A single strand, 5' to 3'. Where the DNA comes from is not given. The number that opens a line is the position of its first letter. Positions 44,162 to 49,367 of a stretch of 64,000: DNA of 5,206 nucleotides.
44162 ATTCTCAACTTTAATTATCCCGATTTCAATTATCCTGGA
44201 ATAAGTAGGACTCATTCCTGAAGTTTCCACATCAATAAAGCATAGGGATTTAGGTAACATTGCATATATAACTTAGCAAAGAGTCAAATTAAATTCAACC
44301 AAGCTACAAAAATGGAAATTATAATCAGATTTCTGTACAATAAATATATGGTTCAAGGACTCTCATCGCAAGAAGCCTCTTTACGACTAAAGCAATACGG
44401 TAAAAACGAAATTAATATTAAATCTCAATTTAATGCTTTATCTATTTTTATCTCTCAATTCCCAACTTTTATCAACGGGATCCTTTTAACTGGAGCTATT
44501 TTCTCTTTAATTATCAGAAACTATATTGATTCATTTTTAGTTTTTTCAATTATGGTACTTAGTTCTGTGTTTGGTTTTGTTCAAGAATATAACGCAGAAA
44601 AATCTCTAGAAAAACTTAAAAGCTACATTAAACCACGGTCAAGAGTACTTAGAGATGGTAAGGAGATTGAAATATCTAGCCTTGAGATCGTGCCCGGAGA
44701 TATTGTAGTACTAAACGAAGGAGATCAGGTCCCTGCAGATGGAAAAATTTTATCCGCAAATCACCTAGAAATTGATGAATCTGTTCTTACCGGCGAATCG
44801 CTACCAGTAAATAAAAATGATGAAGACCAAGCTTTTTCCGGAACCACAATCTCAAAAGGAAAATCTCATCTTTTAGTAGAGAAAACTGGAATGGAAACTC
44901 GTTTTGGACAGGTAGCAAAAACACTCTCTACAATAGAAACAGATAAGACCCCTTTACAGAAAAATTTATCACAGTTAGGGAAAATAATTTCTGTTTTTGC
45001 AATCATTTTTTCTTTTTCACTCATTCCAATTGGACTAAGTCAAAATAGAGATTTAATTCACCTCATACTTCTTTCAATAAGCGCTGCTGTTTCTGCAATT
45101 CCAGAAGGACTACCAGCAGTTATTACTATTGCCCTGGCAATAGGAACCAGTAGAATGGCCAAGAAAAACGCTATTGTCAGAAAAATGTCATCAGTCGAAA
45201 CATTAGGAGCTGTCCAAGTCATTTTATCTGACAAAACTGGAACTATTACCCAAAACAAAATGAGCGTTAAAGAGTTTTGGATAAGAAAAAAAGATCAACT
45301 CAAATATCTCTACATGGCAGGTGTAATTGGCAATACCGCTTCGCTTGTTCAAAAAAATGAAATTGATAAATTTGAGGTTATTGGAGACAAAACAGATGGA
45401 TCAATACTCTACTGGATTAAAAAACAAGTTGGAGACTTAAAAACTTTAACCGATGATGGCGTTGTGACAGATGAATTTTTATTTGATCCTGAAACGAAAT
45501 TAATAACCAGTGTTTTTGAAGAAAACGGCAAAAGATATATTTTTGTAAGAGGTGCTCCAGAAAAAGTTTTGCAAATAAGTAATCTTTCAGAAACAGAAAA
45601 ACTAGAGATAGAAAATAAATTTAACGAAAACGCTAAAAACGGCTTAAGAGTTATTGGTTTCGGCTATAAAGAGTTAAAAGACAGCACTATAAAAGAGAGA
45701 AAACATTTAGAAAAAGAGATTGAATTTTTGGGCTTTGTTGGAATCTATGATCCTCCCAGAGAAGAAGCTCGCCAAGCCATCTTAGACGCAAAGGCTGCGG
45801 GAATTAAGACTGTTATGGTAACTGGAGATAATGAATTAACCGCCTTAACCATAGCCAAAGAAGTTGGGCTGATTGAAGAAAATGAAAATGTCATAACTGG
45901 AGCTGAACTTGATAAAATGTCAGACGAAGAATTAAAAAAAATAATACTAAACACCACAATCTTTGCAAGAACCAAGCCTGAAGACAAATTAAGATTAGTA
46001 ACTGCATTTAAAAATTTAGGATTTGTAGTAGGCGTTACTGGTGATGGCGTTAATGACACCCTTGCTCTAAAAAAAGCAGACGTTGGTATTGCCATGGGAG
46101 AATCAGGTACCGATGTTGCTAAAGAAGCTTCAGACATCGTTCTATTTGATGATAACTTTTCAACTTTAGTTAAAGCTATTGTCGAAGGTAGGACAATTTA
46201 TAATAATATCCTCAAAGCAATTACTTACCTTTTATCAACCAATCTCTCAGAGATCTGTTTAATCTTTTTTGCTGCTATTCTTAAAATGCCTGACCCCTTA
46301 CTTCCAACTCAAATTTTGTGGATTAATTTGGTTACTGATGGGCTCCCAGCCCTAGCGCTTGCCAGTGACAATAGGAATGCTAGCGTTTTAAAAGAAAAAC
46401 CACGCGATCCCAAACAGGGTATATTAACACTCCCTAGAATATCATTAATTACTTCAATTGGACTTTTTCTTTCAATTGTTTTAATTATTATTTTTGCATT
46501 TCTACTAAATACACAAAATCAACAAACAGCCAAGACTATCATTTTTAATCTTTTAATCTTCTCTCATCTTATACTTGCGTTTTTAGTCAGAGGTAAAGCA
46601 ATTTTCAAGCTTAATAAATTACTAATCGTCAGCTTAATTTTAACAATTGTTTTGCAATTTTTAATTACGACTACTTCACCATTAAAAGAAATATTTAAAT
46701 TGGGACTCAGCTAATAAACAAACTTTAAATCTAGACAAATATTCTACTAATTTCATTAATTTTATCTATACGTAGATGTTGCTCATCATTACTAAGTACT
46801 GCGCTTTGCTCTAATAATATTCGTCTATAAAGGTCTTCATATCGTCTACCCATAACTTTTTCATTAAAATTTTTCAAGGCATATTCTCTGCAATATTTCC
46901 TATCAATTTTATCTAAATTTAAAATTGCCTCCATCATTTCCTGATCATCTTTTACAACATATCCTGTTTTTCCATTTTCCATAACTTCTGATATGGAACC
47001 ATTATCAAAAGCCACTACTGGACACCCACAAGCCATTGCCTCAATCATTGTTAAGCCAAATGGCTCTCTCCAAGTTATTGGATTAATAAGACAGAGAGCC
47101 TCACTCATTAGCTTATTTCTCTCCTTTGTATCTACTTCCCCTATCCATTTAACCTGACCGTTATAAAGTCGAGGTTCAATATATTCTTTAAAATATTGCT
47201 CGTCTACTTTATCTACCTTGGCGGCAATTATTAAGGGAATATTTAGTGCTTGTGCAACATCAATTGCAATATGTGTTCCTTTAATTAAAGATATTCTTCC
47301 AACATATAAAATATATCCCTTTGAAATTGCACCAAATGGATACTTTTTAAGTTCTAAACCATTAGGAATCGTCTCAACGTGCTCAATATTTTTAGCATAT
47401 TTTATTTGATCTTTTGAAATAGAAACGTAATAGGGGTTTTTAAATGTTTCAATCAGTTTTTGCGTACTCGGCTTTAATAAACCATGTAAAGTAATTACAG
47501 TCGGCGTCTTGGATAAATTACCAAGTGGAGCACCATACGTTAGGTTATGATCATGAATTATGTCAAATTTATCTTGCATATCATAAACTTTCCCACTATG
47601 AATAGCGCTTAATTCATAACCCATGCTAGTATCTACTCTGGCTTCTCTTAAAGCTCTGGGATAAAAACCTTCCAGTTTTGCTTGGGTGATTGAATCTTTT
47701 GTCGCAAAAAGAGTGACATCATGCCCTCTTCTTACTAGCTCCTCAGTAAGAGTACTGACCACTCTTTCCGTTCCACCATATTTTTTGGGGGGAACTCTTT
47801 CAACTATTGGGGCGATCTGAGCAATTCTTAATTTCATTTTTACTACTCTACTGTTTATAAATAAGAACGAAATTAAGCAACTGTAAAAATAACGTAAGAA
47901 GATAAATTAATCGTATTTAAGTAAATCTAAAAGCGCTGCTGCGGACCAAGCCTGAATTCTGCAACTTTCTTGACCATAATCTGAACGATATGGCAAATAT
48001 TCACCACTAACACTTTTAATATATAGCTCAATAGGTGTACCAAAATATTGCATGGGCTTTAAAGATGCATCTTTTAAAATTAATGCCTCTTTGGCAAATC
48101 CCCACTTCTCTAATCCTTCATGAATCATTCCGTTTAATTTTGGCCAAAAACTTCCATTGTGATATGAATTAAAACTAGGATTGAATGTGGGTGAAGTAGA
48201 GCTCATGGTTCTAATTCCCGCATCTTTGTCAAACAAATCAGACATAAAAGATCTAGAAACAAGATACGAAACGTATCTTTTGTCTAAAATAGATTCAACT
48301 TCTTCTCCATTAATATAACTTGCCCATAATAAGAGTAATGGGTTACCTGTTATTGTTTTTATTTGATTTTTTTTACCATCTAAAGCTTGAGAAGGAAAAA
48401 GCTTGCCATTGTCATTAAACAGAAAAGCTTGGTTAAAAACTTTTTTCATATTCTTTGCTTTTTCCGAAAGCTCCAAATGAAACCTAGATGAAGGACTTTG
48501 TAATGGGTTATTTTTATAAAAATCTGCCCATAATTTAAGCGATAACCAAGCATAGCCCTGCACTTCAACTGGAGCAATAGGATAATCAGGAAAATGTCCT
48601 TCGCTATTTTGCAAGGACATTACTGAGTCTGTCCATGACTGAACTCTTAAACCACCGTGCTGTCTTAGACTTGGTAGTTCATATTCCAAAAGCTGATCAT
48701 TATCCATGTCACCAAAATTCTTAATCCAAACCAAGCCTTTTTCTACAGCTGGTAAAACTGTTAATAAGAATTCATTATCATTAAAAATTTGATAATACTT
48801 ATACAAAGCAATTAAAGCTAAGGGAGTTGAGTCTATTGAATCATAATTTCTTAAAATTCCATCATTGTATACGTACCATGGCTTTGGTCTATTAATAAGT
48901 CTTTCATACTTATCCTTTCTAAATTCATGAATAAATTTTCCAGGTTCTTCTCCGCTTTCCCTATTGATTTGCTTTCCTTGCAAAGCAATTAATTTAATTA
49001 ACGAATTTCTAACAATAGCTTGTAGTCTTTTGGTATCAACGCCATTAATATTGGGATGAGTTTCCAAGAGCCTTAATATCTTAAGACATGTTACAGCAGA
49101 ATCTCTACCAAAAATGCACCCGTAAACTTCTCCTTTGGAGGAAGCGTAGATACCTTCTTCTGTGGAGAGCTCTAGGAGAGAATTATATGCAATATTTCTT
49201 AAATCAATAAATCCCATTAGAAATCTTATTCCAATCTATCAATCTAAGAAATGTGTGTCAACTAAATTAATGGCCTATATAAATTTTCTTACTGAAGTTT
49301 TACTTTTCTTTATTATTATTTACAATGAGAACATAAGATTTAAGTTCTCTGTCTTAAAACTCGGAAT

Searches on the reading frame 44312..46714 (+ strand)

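Call 28: search_protein_families(library=pfam, proteins=[window:44312-46714:+], max_evalue=0.0001)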
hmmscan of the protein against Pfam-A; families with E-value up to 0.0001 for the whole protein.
window:44312-46714:+ (800 aa): 5 families
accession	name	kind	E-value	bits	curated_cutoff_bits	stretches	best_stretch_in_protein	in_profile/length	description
PF00122.25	E1-E2_ATPase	-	2.6e-53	180.7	28.1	1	105-285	2-181/181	E1-E2 ATPase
PF00689.26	Cation_ATPase_C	-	6.2e-32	111.2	27.3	1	660-797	1-147/175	Cation transporting ATPase, C-terminus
PF00702.32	Hydrolase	-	1.4e-17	65.1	26.4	1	302-590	2-191/191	haloacid dehalogenase-like hydrolase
PF00690.31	Cation_ATPase_N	-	4.1e-10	39.6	20.4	1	14-65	18-69/69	Cation transporter/ATPase, N-terminus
PF13246.12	Cation_ATPase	-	1.5e-09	38.2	21.7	1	341-421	4-86/91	Cation transport ATPase (P-type)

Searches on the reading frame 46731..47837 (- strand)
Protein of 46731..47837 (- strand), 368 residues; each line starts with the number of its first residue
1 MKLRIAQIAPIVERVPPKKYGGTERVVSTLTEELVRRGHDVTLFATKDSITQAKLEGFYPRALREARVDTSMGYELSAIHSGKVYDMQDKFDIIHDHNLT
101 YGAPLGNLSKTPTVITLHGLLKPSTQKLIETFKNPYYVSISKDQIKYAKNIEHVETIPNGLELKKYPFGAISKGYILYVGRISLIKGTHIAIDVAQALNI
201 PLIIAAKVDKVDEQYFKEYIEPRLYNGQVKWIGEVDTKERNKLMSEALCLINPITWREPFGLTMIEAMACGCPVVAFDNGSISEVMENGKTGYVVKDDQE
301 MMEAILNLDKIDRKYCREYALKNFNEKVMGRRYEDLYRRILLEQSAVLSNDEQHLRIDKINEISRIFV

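Call 28: search_protein_families(library=pfam, proteins=[window:46731-47837:-], max_evalue=0.0001)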
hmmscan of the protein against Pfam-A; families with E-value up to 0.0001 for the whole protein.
window:46731-47837:- (368 aa): 5 families
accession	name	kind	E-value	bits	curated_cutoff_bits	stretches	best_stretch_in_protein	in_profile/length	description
PF00534.26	Glycos_transf_1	-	1.8e-26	93.1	26.4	1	173-320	15-169/172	Glycosyl transferases group 1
PF13692.12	Glyco_trans_1_4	-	9.4e-23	81.5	27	1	175-308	3-139/142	Glycosyl transferases group 1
PF13439.12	Glyco_transf_4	-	4.2e-14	53.4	28.5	1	20-161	1-166/170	Glycosyltransferase Family 4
PF13579.12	Glyco_trans_4_4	-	4.8e-08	33.9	29.7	1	21-121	1-105/158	Glycosyl transferase 4-like domain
PF13524.12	Glyco_trans_1_2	-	3.8e-05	24.1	25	1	228-309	28-112/144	Glycosyl transferase-like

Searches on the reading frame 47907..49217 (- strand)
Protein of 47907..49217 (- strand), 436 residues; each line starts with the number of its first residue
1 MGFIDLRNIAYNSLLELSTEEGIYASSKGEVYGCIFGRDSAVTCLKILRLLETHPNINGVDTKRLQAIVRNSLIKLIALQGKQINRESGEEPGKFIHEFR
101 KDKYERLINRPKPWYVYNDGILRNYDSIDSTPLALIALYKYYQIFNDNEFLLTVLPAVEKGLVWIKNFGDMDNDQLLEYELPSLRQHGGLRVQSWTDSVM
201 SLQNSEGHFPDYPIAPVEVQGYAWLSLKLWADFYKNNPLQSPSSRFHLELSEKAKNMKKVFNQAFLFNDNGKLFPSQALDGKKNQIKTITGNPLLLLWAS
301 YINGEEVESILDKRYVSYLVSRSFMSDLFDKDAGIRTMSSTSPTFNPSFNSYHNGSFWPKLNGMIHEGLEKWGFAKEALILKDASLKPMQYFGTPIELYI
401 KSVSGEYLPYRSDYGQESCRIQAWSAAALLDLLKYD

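Call 28: search_protein_families(library=pfam, proteins=[window:47907-49217:-], max_evalue=0.0001)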
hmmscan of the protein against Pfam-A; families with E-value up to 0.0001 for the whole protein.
window:47907-49217:- (436 aa): 2 families
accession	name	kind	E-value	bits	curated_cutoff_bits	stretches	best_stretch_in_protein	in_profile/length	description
PF06202.20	GDE_C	-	6.6e-10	38.9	21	1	76-430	33-366/367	Amylo-alpha-1,6-glucosidase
PF22422.2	MGH1-like_GH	-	3.6e-07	30.5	27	1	324-387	265-326/356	Mannosylglycerate hydrolase MGH1-like glycoside hydrolase domain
